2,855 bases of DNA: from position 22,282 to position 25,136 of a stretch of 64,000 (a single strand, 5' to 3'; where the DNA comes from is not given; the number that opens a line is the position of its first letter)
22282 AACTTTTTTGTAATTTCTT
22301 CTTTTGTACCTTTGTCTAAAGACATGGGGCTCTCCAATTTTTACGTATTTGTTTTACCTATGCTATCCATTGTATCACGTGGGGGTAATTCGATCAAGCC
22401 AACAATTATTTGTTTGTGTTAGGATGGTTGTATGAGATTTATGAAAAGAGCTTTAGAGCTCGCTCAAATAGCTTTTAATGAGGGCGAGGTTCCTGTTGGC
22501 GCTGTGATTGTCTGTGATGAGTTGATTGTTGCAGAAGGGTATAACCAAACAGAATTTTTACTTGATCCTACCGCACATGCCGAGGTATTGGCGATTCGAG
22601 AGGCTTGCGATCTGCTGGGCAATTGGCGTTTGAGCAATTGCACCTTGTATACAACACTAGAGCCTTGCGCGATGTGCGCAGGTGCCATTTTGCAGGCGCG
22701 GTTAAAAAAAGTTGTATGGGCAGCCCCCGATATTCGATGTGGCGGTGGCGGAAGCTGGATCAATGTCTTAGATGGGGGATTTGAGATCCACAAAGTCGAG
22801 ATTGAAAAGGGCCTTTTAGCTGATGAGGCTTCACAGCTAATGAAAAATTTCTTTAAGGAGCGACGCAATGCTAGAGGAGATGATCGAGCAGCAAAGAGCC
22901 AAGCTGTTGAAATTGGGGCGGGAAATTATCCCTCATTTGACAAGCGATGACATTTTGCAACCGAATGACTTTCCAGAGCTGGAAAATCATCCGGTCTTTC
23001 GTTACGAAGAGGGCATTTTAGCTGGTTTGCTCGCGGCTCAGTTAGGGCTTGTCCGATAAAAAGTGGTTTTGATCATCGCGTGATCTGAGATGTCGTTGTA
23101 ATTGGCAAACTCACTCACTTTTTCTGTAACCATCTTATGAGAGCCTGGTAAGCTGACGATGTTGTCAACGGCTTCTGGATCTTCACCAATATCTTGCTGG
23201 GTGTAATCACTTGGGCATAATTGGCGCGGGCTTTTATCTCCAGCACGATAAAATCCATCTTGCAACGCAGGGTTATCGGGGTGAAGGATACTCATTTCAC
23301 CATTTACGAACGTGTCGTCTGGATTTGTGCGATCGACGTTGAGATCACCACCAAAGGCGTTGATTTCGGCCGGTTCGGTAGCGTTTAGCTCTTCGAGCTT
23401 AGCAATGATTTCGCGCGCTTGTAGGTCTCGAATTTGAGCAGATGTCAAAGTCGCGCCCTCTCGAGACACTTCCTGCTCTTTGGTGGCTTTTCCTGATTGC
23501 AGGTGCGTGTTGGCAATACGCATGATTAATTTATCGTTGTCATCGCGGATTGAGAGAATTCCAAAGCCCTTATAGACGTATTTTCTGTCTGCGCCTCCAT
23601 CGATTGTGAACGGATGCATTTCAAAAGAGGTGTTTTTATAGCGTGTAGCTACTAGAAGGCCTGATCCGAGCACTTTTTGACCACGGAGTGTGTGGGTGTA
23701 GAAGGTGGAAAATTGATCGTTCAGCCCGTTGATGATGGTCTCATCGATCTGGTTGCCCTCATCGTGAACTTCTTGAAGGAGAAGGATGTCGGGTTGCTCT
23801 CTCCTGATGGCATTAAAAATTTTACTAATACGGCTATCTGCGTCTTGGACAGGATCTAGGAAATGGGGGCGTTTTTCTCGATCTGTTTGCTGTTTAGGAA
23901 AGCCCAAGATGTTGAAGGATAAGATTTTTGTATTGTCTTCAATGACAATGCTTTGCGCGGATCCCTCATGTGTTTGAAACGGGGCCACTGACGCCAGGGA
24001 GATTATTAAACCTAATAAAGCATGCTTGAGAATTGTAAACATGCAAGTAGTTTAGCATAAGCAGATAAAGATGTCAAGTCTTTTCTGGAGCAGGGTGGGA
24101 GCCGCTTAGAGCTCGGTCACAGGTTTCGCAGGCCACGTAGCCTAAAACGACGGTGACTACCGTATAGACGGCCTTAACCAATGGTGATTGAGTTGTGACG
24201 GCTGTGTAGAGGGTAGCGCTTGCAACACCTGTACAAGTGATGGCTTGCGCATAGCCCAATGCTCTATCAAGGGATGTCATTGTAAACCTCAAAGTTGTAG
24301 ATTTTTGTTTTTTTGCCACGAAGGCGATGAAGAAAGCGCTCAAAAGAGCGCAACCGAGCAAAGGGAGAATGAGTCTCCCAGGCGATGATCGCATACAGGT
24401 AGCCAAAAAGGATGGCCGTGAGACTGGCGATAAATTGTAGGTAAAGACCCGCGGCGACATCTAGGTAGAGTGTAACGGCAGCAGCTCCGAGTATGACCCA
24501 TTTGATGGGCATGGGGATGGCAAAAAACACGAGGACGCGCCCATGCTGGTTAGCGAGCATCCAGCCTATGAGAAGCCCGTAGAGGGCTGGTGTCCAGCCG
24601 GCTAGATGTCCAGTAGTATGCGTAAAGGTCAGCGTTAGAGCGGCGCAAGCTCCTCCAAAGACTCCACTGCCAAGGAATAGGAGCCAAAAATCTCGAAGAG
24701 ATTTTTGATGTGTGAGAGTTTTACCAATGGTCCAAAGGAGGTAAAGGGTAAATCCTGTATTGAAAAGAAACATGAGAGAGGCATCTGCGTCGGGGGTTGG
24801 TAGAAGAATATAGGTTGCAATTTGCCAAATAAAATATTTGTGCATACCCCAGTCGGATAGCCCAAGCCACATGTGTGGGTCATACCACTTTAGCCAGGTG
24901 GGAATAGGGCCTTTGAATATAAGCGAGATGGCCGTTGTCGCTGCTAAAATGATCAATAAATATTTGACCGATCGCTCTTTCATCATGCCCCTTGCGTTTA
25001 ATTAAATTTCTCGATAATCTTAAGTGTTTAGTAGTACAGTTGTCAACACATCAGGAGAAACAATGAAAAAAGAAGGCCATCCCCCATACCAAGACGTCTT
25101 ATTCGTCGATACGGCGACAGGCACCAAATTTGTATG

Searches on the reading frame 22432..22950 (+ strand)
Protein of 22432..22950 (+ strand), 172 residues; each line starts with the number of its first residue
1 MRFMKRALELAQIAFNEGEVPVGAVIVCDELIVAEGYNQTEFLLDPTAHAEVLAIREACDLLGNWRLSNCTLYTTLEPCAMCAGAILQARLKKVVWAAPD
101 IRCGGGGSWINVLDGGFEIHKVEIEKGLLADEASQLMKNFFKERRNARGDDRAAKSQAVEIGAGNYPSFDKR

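Call 36: search_protein_families(library=pfam, proteins=[window:22432-22950:+], max_evalue=0.001)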
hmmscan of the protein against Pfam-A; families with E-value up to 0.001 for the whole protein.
window:22432-22950:+ (172 aa): 2 families
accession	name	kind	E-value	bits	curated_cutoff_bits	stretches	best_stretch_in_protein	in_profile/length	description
PF14437.12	MafB19-deam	-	5.9e-37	127.2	27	1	2-145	5-142/142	MafB19-like deaminase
PF00383.29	dCMP_cyt_deam_1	-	5.7e-31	106.9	25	1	2-97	6-101/102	Cytidine and deoxycytidylate deaminase zinc-binding region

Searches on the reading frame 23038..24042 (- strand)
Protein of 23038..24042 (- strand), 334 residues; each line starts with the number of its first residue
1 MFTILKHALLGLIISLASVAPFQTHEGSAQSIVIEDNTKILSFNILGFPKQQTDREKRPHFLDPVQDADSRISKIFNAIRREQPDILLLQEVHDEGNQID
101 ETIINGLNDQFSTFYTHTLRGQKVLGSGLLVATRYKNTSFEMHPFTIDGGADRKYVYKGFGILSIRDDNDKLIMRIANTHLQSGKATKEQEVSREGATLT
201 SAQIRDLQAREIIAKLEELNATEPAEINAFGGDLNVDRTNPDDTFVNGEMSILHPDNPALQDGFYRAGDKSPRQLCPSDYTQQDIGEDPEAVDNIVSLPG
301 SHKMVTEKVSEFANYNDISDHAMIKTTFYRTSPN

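Call 36: search_protein_families(library=pfam, proteins=[window:23038-24042:-], max_evalue=0.001)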
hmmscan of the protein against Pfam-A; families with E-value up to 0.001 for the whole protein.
window:23038-24042:- (334 aa): 1 family
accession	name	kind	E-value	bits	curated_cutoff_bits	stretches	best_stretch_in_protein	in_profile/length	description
PF03372.29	Exo_endo_phos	-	3.4e-11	43.7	24.5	1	41-241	1-161/225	Endonuclease/Exonuclease/phosphatase family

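Call 70: search_protein_families(library=ncbifam, proteins=[window:23038-24042:-], max_evalue=0.01)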
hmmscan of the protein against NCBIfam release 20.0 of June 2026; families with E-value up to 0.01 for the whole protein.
window:23038-24042:- (334 aa): 2 families
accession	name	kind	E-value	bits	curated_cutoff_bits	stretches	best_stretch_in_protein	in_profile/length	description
NF045851.1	mem_nucl_MnuA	subfamily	0.0005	20.1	185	0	41-119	2-74/317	MnuA family membrane nuclease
NF033681.1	ExeM_NucH_DNase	subfamily_domain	0.0061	15.5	300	0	34-235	232-445/546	ExeM/NucH family extracellular endonuclease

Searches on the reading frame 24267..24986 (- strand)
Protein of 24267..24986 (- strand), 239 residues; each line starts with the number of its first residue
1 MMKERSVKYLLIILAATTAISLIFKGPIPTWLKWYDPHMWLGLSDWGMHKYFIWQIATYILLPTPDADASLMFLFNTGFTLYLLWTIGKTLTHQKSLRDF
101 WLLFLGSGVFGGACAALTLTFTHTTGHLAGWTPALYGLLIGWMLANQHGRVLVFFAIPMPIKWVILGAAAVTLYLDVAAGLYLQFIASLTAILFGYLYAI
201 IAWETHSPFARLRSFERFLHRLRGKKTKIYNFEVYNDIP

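Call 36: search_protein_families(library=pfam, proteins=[window:24267-24986:-], max_evalue=0.001)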
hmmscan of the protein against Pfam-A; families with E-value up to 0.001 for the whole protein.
window:24267-24986:- (239 aa): 1 family
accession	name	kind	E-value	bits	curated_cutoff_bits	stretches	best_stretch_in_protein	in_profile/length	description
PF01694.28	Rhomboid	-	2.2e-05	25.1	22.6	1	79-203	22-141/143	Rhomboid domain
